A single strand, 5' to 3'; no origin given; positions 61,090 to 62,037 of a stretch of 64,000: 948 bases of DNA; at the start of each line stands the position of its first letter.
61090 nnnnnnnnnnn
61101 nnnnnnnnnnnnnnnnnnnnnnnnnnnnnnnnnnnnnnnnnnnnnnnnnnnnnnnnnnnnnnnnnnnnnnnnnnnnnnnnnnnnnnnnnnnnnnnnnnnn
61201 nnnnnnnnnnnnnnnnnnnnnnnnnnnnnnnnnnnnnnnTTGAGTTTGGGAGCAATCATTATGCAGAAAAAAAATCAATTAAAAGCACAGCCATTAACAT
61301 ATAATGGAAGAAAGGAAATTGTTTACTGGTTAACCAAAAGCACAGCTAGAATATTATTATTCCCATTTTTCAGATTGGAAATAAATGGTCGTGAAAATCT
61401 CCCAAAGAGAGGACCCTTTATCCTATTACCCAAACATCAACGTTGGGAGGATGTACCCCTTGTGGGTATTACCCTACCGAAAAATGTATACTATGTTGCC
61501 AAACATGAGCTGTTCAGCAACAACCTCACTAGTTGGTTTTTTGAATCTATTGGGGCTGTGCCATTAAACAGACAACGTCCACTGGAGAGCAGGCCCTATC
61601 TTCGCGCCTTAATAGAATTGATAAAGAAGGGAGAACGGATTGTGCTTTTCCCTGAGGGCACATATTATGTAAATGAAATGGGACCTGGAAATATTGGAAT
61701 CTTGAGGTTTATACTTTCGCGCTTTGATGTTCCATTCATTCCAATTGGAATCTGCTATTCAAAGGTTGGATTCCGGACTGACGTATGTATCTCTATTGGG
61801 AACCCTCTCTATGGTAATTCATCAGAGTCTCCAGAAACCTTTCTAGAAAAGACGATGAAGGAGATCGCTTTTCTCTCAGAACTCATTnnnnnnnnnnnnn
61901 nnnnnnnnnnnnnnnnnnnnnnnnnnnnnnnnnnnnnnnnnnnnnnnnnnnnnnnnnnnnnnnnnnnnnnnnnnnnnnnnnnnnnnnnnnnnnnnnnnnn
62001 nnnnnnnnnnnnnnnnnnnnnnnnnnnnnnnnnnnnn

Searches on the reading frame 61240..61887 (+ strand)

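Call 12: search_protein_families(library=pfam, proteins=[window:61240-61887:+], max_evalue=0.001)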
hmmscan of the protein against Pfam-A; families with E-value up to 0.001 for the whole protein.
window:61240-61887:+ (216 aa): 1 family
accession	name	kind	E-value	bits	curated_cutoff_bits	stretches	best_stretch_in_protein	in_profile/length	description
PF01553.26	Acyltransferase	-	1.5e-22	80.3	23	1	45-171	1-131/132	Acyltransferase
